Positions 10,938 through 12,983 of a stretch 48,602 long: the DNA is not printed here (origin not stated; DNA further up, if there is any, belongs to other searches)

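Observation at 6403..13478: Self-contained non-canonical Hsp70 module: giant TPR/J-like protein + GrpE-like + short DnaK paralog + zinc-ribbon/TPR protein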

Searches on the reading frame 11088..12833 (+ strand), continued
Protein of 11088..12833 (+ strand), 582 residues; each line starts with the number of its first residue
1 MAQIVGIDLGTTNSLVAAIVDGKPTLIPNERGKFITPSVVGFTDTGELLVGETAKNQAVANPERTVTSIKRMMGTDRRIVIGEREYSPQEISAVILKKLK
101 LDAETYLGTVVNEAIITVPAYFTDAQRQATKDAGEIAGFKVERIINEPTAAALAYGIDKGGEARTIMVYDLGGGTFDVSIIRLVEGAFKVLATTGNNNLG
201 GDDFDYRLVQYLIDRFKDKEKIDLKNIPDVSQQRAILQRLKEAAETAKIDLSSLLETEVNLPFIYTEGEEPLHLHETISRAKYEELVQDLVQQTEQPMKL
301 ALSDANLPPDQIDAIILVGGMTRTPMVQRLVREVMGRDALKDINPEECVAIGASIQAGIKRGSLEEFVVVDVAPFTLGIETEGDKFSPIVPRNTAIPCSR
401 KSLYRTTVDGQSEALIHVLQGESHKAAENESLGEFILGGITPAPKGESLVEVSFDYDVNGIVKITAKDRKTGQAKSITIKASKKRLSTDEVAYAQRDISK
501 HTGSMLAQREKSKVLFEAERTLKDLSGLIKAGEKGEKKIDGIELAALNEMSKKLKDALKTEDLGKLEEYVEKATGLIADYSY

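Call 40: search_solved_structures(query=window:11088-12833:+, max_evalue=1e-140, show_alignments=2)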
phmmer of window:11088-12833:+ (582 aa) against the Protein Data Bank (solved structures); distinct sequences matched with E-value up to 1e-140: 15.
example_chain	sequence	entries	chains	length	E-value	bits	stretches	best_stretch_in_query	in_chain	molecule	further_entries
2v7y_A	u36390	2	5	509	1.2e-159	535.8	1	1-504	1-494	CHAPERONE PROTEIN DNAK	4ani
2kho_A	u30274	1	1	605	1.8e-152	512.1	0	81-571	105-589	Heat shock protein 70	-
7kru_B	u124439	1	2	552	6e-152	510.4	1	1-499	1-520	Chaperone protein DnaK fused with substrate peptide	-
7krw_C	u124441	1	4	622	8e-152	509.9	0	81-571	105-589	Chaperone protein DnaK fused with substrate peptide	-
7kzi_A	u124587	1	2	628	8.4e-152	509.9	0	81-571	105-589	Chaperone protein DnaK fused with substrate peptide,Chaperone protein DnaK fused with subs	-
7kzu_A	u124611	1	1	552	1.1e-151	509.5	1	3-499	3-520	Chaperone protein DnaK fused with substrate peptide,Chaperone protein DnaK fused with subs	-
7krv_B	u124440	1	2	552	4.8e-151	507.4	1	1-499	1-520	Chaperone protein DnaK fused with substrate peptide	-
4b9q_A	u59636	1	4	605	5.5e-151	507.2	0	81-571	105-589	CHAPERONE PROTEIN DNAK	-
7ko2_A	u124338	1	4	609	5.7e-151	507.1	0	81-571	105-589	Chaperone protein DnaK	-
5nro_A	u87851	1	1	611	5.8e-151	507.1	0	81-571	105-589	Chaperone protein DnaK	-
7krt_A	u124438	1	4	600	5.9e-151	507.1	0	80-570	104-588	Chaperone protein DnaK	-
6w6e_I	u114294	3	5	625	7.4e-151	506.8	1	1-572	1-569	Chaperone protein DnaK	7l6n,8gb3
4rtf_D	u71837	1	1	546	2.5e-150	505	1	1-518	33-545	Chaperone protein DnaK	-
4jn4_A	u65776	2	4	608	3.8e-147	494.5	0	80-571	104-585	Chaperone protein DnaK | Hsp70 CHAPERONE DnaK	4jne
9dvi_B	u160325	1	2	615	7.5e-145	486.9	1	1-572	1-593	Chaperone protein DnaK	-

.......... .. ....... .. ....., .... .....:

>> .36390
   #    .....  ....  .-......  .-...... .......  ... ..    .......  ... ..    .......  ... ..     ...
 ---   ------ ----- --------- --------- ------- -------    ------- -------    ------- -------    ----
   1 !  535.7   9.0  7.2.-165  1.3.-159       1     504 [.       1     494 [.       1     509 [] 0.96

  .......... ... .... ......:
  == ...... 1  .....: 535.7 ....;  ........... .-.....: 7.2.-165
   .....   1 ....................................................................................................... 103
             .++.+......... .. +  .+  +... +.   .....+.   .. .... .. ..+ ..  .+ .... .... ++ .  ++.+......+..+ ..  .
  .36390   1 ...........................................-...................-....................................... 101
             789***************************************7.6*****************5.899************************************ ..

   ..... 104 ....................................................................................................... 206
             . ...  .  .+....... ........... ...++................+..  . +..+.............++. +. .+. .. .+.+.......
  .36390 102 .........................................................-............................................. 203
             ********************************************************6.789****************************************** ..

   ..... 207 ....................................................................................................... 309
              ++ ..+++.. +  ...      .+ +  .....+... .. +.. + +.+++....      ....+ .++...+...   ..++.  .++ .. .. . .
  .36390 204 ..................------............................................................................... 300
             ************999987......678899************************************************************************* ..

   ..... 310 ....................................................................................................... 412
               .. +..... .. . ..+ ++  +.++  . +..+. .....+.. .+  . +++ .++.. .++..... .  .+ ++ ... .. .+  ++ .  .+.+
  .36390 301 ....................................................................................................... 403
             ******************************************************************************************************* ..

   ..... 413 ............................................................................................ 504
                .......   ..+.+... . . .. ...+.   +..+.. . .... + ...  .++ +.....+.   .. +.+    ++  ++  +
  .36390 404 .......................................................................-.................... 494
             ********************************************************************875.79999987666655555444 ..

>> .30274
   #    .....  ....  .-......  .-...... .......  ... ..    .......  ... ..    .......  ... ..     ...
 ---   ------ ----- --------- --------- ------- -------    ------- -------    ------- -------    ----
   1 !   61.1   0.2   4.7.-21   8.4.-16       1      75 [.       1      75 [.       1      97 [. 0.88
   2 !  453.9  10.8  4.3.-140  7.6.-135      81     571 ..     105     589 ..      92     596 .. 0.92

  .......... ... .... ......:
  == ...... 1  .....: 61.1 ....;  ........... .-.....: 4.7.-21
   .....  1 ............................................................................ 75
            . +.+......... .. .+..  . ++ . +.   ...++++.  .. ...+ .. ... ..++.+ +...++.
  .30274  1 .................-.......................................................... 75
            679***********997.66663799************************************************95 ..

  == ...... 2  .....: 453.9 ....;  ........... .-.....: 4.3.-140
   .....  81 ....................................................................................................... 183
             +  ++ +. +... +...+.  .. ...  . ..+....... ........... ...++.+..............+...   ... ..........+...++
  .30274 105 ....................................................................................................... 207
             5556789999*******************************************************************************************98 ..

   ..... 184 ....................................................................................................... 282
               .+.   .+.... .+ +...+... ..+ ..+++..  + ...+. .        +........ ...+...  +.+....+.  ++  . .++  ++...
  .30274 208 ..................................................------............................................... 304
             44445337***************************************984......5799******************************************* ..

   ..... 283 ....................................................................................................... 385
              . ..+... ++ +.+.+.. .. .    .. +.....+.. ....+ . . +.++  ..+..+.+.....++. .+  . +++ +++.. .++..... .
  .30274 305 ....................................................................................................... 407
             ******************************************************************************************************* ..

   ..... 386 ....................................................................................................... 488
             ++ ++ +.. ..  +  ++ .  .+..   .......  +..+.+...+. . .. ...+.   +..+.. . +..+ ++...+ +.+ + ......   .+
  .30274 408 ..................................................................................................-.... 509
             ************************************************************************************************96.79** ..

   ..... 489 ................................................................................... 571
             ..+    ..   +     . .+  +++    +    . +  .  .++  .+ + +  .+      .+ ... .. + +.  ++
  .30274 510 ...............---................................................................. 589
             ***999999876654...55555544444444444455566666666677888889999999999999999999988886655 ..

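Call 41: find_homologous_proteins(query=L009:2996-4069:+, max_evalue=1e-10)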
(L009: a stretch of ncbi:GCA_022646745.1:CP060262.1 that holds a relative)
Query L009:2996-4069:+ (358 aa): 3724 proteins with E <= 1e-10 among 8000 candidates; the best 120 are listed.
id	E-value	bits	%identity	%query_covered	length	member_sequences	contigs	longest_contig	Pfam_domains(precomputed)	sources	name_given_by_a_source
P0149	1.8e-218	742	99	100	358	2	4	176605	PF01628.28,PF03444.22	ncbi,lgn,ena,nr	ncbi:heat-inducible transcription repressor HrcA [bacterium]|nr:heat-inducible transcription repress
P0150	1.1e-190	651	86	100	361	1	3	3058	PF01628.28,PF03444.22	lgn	-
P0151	1.5e-190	650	87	99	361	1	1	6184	PF01628.28,PF03444.22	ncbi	-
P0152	1.9e-185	634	86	98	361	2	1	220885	PF01628.28,PF03444.22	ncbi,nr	ncbi:heat-inducible transcription repressor HrcA [bacterium]|nr:heat-inducible transcription repress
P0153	6.5e-178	609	81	100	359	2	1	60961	PF01628.28,PF03444.22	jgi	jgi:heat-inducible transcriptional repressor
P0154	8.4e-152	523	84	79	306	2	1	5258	PF01628.28,PF03444.22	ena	-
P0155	7.3e-136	471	63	94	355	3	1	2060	PF08279.19,PF01628.28,PF03444.22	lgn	-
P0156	2.0e-135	469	63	96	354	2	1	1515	PF08279.19,PF01628.28,PF03444.22,PF08220.19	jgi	jgi:heat-inducible transcriptional repressor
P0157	9.6e-133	460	61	97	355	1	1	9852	PF08279.19,PF01628.28,PF03444.22,PF08220.19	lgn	-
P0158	3.6e-132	459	61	96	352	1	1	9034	PF08279.19,PF01628.28,PF03444.22,PF08220.19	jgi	-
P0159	5.6e-131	455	60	95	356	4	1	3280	PF08279.19,PF01628.28,PF03444.22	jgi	-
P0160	2.1e-130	453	61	95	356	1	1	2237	PF08279.19,PF01628.28,PF03444.22,PF08220.19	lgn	-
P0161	4.2e-128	445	58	97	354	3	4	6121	PF01628.28,PF03444.22,PF08220.19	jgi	-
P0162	4.5e-128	445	60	95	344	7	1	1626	PF01628.28,PF03444.22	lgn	-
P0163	2.6e-127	443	59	95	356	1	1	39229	PF08279.19,PF01628.28,PF03444.22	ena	-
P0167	7.5e-125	435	57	95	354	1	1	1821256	PF01628.28,PF03444.22,PF08220.19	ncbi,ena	-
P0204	2.0e-64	236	38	96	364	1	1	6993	PF01628.28,PF03444.22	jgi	jgi:heat-inducible transcriptional repressor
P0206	2.8e-62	229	36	96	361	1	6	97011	PF08279.19,PF01628.28,PF03444.22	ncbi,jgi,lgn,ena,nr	ncbi:heat-inducible transcription repressor HrcA [bacterium]|nr:heat-inducible transcription repress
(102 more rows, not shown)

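Call 42: find_encoding_contigs(protein=P0206, flank=10000, max_places=3)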
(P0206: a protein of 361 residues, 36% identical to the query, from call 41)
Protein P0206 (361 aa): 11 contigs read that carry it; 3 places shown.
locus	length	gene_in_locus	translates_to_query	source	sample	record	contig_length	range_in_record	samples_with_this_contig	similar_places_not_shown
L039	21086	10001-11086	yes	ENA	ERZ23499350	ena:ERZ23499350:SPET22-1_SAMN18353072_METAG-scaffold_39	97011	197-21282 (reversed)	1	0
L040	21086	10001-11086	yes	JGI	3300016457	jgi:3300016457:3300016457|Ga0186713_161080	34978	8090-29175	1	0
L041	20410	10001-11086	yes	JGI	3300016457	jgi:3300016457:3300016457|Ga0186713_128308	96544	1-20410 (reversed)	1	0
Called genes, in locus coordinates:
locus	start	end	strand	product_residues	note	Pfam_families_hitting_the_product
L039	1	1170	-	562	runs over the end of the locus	PF01642:MM_CoA_mutase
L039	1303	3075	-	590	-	PF03717:PBP_dimer, PF00905:Transpeptidase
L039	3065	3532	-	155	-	-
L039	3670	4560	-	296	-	PF04085:MreC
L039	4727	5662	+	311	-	-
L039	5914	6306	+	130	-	PF06271:RDD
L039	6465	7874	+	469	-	PF00483:NTP_transferase, PF12804:NTP_transf_3, PF25084:LbH_EIF2B, PF00132:Hexapep, PF00132:Hexapep, PF25087:GMPPB_C, PF00132:Hexapep, PF14602:Hexapep_2, +1 more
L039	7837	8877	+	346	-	PF13793:Pribosyltran_N, PF00156:Pribosyltran, PF14572:Pribosyl_synth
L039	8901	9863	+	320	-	PF00160:Pro_isomerase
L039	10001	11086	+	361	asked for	PF03444:WHD_HrcA, PF08279:HTH_11 (weak), PF01628:HrcA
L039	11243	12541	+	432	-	PF00919:UPF0004, PF04055:Radical_SAM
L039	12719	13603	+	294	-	PF02562:PhoH, PF13604:AAA_30 (weak), PF13245:AAA_19, PF13401:AAA_22 (faint)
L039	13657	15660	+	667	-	PF07697:7TMR-HDED, PF07698:7TM-7TMR_HD, PF08668:HDOD (weak), PF01966:HD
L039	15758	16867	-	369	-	PF01145:Band_7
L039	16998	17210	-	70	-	PF11211:DUF2997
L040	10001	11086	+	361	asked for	PF03444:WHD_HrcA, PF08279:HTH_11 (weak), PF01628:HrcA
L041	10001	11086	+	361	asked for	PF03444:WHD_HrcA, PF08279:HTH_11 (weak), PF01628:HrcA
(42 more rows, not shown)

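Call 54: find_encoding_contigs(protein=P0072, flank=10000, max_places=1)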
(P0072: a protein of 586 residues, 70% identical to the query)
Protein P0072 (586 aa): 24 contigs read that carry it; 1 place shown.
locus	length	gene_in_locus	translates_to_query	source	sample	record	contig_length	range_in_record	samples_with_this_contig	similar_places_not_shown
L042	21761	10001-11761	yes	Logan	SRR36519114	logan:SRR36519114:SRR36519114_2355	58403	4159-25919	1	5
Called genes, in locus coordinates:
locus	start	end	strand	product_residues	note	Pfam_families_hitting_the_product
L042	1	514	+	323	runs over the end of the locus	PF00574:CLP_protease (faint), PF25145:NfeD1b_N (weak), PF01343:Peptidase_S49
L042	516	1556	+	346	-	PF00022:Actin (faint), PF06723:MreB_Mbl, PF00012:HSP70, PF14450:FtsA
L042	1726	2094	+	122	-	PF07237:DUF1428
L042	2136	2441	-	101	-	PF01909:NTP_transf_2, PF18765:Polbeta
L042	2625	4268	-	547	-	PF00118:Cpn60_TCP1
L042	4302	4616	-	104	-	PF00166:Cpn10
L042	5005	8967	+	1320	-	PF12895:ANAPC3 (faint), PF13424:TPR_12 (faint), PF13432:TPR_16 (faint), PF07719:TPR_2 (faint), PF13174:TPR_6 (faint), PF13428:TPR_14 (faint), PF14559:TPR_19 (faint), PF00226:DnaJ, +6 more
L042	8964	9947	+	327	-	PF01025:GrpE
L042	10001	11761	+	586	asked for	PF00012:HSP70, PF06723:MreB_Mbl, PF00012:HSP70, PF02782:FGGY_C (weak)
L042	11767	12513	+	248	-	PF13428:TPR_14 (faint)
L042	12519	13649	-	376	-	PF13487:HD_5, PF01966:HD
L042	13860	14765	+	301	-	PF01680:SOR_SNZ, PF05690:ThiG (faint)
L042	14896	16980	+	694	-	PF01074:Glyco_hydro_38N, PF03065:Glyco_hydro_57, PF09094:AmyA-A_glucT_m, PF09095:AmyA-gluTrfs_C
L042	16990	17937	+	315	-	PF07498:Rho_N (weak), PF16258:DUF4912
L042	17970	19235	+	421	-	PF00483:NTP_transferase, PF24894:Hexapep_GlmU, PF25084:LbH_EIF2B, PF25087:GMPPB_C (weak), PF25247:LbH_GLGC (weak)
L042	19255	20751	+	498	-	PF08323:Glyco_transf_5, PF13439:Glyco_transf_4 (faint), PF13579:Glyco_trans_4_4 (faint), PF00534:Glycos_transf_1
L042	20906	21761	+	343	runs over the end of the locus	PF00515:TPR_1 (faint), PF07719:TPR_2 (faint), PF09295:ChAPs (faint), PF12895:ANAPC3 (faint), PF13174:TPR_6 (faint), PF13176:TPR_7 (faint), PF13181:TPR_8 (faint), PF13432:TPR_16 (weak), +8 more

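Call 55: find_encoding_contigs(protein=P0076, flank=10000, max_places=1)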
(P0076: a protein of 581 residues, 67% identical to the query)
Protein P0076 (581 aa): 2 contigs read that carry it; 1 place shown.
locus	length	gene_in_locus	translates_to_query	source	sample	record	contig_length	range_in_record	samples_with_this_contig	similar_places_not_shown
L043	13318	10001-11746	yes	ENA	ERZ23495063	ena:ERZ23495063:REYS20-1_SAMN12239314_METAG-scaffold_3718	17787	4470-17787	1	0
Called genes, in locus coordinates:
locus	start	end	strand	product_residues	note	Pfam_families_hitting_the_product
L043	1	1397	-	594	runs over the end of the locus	PF05157:MshEN, PF00437:T2SSE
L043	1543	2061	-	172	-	PF00156:Pribosyltran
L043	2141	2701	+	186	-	-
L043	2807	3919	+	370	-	-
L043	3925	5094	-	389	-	PF00437:T2SSE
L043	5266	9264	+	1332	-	PF07721:TPR_4 (faint), PF12895:ANAPC3 (faint), PF13174:TPR_6 (faint), PF13424:TPR_12 (faint), PF13428:TPR_14 (faint), PF13432:TPR_16 (faint), PF14559:TPR_19 (faint), PF00226:DnaJ, +5 more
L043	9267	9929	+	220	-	PF01025:GrpE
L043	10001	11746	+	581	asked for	PF00012:HSP70, PF06723:MreB_Mbl, PF00012:HSP70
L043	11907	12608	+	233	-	PF12895:ANAPC3 (faint), PF14559:TPR_19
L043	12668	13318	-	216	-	?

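Call 66: search_protein_families(library=padloc, proteins=[window:11088-12833:+], max_evalue=0.001)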
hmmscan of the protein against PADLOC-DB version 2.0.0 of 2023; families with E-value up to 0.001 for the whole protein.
window:11088-12833:+ (582 aa): 0 families

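Call 75: find_encoding_contigs(protein=P0204, flank=10000, max_places=2)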
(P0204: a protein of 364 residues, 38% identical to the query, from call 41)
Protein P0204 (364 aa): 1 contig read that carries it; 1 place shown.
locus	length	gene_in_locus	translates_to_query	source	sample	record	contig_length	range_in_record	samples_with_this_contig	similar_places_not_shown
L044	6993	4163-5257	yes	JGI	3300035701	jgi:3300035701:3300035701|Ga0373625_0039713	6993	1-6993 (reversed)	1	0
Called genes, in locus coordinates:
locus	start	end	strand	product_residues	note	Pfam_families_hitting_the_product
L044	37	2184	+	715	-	PF05580:Peptidase_S55 (faint)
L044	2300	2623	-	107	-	PF02609:Exonuc_VII_S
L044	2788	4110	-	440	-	PF13742:tRNA_anti_2, PF01336:tRNA_anti-codon, PF02601:Exonuc_VII_L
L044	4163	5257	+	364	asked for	PF03444:WHD_HrcA (weak), PF01628:HrcA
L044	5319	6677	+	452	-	PF00919:UPF0004, PF04055:Radical_SAM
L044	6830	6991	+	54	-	?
